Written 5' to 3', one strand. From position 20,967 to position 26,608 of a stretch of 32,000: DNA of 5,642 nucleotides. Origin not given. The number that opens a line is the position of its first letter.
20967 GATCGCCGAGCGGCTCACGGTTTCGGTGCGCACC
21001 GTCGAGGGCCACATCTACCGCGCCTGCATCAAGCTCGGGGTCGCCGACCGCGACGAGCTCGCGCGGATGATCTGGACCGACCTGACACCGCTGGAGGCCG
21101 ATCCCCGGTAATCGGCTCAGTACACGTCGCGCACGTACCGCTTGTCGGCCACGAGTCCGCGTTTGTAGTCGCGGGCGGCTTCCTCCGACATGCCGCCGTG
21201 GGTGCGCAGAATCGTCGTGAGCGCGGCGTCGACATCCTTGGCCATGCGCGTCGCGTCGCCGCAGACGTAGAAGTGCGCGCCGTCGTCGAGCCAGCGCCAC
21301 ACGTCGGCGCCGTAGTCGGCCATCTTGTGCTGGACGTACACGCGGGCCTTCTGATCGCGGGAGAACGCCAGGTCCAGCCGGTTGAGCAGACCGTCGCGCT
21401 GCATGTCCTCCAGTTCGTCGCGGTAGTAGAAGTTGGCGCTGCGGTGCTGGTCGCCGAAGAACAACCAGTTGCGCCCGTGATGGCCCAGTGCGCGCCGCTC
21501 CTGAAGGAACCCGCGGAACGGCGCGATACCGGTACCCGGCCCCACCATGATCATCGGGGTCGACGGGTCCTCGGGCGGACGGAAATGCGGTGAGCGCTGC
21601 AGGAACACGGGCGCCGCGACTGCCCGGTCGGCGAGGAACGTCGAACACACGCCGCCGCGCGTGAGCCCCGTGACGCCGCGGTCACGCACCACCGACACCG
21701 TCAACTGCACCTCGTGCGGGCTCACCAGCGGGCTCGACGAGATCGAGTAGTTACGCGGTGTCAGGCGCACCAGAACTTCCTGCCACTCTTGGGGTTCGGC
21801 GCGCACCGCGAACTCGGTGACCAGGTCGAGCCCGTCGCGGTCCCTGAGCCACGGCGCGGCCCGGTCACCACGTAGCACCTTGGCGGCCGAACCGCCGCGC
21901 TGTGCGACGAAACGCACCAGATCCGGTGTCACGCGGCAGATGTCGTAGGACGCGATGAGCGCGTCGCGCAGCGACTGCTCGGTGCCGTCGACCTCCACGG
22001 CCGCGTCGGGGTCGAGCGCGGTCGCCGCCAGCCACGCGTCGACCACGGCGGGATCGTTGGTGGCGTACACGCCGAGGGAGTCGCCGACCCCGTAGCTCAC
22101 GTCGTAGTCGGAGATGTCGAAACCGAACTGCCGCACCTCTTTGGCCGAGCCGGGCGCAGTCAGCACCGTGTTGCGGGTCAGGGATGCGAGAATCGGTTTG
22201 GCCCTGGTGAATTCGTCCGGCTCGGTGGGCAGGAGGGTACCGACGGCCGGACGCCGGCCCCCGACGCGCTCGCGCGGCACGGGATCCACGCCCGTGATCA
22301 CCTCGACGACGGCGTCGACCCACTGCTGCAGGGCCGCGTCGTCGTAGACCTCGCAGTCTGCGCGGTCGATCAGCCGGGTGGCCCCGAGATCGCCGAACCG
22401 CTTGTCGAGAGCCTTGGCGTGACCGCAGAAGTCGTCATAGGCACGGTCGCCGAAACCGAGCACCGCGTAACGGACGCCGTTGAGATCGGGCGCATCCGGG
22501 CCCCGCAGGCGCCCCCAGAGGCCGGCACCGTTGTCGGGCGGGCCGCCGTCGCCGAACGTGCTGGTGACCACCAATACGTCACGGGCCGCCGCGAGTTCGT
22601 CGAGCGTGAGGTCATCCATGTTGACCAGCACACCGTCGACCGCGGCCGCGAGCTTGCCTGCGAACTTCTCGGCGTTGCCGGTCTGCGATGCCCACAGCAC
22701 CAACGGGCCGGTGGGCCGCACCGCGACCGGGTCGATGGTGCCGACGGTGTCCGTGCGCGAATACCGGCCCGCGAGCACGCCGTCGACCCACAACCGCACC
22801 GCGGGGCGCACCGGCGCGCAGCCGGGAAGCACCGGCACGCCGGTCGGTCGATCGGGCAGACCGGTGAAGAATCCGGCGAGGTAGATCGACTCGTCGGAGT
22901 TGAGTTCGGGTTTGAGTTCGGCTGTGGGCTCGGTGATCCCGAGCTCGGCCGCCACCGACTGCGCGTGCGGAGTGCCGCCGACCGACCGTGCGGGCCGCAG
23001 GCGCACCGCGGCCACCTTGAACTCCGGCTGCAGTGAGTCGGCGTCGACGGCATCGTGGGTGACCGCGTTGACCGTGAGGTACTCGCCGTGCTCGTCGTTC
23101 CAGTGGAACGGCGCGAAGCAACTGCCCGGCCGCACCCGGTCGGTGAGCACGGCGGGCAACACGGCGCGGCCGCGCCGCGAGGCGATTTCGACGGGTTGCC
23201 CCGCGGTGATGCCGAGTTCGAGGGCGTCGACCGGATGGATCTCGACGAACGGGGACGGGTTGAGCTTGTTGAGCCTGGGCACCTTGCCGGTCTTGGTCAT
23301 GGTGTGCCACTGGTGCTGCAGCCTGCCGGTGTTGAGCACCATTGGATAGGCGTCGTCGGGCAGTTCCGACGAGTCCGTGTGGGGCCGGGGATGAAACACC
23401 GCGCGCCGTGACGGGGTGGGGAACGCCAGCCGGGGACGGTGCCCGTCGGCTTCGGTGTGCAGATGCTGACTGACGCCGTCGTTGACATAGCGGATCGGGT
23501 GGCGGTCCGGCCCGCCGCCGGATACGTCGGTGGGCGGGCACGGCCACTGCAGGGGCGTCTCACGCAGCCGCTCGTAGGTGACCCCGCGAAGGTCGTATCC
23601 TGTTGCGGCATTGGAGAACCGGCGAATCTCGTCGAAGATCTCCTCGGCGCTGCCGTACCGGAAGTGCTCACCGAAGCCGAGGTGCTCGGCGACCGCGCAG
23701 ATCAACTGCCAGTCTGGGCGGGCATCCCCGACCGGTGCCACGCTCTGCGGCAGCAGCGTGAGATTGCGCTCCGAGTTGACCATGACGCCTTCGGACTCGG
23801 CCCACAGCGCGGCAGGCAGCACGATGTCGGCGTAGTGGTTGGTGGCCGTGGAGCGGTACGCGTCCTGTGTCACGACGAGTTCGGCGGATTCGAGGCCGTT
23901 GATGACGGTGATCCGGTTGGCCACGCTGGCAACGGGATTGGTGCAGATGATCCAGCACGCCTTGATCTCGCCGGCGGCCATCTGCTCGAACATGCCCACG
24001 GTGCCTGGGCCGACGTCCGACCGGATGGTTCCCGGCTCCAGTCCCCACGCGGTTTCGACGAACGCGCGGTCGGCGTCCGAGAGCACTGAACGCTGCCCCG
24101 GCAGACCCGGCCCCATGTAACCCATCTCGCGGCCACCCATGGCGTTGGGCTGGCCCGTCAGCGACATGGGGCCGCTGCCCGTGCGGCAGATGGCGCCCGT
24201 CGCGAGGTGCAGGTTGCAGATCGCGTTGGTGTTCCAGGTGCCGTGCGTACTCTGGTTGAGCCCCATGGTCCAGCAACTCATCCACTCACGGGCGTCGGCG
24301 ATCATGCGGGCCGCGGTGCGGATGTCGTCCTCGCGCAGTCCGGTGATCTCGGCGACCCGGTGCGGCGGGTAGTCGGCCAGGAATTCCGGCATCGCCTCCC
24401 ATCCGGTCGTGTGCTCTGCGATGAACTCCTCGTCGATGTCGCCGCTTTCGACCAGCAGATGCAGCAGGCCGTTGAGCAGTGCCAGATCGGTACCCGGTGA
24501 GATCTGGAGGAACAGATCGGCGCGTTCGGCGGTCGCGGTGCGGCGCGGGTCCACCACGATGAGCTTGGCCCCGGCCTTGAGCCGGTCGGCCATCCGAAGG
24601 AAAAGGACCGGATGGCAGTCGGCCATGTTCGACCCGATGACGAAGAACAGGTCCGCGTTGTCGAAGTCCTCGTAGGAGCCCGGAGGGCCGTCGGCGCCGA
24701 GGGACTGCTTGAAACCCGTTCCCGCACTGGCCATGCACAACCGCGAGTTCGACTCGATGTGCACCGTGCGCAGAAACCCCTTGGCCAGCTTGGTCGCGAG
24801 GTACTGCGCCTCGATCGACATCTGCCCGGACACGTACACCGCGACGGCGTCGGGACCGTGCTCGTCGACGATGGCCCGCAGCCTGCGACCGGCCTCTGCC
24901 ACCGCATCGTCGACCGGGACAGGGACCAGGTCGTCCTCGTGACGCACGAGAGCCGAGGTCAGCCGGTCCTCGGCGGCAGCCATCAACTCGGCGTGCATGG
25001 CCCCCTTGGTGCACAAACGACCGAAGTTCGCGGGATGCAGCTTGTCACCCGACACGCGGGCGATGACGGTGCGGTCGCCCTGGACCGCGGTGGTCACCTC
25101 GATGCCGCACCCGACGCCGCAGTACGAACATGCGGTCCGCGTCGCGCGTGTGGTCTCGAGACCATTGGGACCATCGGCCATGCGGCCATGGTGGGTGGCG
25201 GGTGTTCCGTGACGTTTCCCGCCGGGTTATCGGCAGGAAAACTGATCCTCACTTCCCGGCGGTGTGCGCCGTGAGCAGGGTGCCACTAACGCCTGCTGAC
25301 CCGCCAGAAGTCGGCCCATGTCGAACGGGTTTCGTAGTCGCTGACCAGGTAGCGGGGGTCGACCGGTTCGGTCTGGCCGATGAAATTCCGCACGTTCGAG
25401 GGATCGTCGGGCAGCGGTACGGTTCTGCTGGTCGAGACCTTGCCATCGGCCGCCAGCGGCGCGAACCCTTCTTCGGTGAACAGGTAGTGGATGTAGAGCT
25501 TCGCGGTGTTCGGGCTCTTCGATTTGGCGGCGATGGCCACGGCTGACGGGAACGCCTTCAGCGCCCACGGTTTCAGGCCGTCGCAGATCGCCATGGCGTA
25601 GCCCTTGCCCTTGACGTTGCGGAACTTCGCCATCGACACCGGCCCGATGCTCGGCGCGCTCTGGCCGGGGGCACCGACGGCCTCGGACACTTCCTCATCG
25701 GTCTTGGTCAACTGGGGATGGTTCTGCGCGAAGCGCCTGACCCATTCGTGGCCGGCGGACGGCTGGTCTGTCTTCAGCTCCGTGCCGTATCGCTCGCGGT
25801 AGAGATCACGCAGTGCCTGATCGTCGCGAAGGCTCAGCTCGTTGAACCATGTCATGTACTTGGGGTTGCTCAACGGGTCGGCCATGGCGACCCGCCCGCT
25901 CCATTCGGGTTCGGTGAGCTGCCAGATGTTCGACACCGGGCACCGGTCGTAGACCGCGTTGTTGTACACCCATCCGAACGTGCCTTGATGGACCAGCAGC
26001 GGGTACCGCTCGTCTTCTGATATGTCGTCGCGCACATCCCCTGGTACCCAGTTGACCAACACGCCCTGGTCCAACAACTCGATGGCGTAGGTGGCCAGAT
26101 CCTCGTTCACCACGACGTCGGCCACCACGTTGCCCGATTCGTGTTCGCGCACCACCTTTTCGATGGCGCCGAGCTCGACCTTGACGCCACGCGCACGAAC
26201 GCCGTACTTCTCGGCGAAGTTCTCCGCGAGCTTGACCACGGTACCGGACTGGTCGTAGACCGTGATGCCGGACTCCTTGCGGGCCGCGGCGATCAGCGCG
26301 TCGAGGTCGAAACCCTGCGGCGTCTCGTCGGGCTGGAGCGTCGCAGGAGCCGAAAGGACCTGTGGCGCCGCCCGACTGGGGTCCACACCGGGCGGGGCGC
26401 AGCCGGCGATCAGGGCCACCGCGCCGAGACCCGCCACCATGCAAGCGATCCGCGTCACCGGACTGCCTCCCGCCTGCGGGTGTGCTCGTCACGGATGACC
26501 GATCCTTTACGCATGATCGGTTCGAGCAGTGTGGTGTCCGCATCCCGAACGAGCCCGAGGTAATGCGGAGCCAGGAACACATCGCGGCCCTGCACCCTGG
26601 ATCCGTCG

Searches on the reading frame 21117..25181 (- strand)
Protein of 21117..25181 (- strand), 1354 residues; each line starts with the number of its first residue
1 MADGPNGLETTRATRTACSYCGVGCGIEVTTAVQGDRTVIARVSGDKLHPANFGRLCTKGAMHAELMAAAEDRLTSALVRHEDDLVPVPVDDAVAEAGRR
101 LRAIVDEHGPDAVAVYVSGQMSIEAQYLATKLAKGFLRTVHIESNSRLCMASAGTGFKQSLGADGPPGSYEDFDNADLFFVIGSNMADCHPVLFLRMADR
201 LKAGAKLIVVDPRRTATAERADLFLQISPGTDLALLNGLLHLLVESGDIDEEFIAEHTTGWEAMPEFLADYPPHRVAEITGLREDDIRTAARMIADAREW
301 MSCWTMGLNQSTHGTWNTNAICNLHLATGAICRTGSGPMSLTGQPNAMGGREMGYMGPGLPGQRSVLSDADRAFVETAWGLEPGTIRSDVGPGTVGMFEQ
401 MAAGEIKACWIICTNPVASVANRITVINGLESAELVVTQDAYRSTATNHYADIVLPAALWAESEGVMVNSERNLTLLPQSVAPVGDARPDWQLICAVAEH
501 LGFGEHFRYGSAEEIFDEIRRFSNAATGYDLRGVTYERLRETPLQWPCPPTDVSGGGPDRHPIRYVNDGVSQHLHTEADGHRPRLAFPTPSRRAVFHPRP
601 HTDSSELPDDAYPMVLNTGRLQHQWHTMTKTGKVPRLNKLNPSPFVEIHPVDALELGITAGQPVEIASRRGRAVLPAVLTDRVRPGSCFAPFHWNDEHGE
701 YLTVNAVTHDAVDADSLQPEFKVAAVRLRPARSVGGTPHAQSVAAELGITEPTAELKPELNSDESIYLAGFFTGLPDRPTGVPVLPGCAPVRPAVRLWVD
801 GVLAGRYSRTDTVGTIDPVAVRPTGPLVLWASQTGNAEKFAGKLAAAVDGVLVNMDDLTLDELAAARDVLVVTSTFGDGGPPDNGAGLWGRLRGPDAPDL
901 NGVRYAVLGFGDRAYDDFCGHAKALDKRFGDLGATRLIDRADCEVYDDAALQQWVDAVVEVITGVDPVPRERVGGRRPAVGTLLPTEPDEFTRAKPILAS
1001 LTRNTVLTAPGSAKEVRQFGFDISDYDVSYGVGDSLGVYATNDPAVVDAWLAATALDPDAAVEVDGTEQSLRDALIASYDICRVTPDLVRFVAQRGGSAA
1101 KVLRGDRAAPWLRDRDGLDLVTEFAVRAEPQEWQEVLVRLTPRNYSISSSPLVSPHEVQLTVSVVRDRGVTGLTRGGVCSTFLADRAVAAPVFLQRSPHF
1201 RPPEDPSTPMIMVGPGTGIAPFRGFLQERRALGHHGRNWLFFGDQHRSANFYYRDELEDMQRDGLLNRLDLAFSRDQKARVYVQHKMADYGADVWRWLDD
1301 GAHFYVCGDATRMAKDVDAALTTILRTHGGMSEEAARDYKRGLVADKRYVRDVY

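Call 10: search_protein_families(library=pfam, proteins=[window:21117-25181:-], max_evalue=0.001)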
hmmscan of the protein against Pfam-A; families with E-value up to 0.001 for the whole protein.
window:21117-25181:- (1354 aa): 6 families
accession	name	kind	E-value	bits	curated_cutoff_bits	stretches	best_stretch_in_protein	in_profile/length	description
PF00384.28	Molybdopterin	-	1e-62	212.6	24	1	73-499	1-352/353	Molybdopterin oxidoreductase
PF01568.27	Molydop_binding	-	1e-32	112.9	26.8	1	614-724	1-109/110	Molydopterin dinucleotide binding domain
PF00258.30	Flavodoxin_1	-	8.3e-27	94.5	25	1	828-943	1-127/143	Flavodoxin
PF00667.26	FAD_binding_1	-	5.5e-23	82.2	32.3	2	991-1069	3-83/222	FAD binding domain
PF04879.21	Molybdop_Fe4S4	-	5.5e-16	58.7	22.7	1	12-67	2-53/55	Molybdopterin oxidoreductase Fe4S4 domain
PF00175.26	NAD_binding_1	-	1.4e-15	58.3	22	1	1212-1317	1-107/109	Oxidoreductase NAD-binding domain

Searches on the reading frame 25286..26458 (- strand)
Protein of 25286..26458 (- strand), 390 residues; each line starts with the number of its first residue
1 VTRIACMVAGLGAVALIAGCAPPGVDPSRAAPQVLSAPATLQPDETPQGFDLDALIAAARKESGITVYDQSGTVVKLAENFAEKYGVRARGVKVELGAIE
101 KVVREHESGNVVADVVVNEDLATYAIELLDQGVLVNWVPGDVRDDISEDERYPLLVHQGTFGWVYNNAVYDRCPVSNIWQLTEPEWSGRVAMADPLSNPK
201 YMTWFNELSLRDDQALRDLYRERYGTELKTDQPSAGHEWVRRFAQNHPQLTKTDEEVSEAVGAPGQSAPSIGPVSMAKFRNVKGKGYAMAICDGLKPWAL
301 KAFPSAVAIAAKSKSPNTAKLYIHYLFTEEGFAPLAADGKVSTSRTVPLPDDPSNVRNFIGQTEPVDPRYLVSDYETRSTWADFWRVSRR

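Call 10: search_protein_families(library=pfam, proteins=[window:25286-26458:-], max_evalue=0.001)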
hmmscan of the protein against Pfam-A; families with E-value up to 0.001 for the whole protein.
window:25286-26458:- (390 aa): 2 families
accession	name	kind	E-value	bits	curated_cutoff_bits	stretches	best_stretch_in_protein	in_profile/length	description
PF13531.11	SBP_bac_11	-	3.5e-12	47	25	1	73-339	12-225/227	Bacterial extracellular solute-binding protein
PF13416.11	SBP_bac_8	-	2.3e-06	28.1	27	1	76-346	1-263/279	Bacterial extracellular solute-binding protein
